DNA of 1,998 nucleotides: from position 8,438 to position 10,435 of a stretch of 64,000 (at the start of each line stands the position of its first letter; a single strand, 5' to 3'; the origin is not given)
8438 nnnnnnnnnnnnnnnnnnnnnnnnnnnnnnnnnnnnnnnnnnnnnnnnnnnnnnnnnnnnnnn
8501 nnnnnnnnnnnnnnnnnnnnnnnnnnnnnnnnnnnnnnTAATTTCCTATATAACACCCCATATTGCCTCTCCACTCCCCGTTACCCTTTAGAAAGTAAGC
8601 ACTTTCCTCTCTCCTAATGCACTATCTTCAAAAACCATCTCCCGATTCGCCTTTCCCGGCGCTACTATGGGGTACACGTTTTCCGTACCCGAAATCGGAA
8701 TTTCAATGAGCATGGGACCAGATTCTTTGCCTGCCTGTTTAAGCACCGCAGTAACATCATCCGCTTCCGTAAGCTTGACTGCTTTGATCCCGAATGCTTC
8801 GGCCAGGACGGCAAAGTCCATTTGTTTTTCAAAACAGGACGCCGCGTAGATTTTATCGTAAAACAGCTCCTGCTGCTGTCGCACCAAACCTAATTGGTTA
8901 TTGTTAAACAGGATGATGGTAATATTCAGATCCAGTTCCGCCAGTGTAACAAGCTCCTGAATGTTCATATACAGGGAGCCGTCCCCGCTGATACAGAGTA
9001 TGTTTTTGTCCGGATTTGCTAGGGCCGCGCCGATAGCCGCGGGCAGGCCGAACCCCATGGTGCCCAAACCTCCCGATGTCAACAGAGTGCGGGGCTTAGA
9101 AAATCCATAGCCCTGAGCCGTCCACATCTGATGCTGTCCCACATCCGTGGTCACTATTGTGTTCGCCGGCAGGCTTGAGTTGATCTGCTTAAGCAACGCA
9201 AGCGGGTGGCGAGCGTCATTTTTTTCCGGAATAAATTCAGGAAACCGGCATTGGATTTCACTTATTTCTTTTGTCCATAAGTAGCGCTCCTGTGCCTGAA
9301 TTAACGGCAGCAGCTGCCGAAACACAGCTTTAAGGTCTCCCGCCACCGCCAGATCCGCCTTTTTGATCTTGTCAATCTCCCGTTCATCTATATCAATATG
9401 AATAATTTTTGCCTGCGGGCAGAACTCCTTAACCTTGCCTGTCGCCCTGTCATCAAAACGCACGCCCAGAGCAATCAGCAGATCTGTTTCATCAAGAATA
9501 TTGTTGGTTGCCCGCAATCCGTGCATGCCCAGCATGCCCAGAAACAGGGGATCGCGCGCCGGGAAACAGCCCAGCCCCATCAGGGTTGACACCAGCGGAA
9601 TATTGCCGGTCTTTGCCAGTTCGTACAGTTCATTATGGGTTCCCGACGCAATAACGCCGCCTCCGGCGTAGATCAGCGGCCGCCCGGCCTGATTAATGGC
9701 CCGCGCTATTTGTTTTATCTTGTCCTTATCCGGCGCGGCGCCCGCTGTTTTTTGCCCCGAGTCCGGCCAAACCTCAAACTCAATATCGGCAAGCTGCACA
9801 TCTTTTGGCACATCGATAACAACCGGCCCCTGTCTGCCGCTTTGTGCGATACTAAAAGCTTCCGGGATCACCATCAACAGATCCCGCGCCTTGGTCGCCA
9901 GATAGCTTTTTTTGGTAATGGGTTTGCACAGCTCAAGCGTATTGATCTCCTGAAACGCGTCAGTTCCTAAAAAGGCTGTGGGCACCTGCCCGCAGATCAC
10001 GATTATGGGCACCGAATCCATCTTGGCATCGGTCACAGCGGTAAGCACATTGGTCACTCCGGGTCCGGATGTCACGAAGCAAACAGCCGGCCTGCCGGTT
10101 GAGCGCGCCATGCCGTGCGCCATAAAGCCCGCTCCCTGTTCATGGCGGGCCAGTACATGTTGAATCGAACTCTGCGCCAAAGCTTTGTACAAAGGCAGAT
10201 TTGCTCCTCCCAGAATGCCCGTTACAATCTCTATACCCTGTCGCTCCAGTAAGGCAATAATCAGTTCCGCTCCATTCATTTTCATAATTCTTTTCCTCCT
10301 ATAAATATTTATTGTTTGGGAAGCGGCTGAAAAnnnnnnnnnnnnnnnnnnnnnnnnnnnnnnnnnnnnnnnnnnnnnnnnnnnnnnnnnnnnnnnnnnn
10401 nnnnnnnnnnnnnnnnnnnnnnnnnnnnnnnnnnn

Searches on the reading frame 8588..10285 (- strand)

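Call 55: search_protein_families(library=pfam, proteins=[window:8588-10285:-], max_evalue=0.00001)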
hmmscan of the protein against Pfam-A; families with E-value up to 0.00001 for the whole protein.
window:8588-10285:- (565 aa): 3 families
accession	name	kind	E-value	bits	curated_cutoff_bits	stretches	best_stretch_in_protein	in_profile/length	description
PF02775.26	TPP_enzyme_C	-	4.4e-52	176.3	21.9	1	381-529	1-151/151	Thiamine pyrophosphate enzyme, C-terminal TPP binding domain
PF00205.28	TPP_enzyme_M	-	1.4e-47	161.2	30.4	1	190-325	1-137/137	Thiamine pyrophosphate enzyme, central domain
PF02776.23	TPP_enzyme_N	-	4.3e-40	136.6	26.8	1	3-118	1-118/119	Thiamine pyrophosphate enzyme, N-terminal TPP binding domain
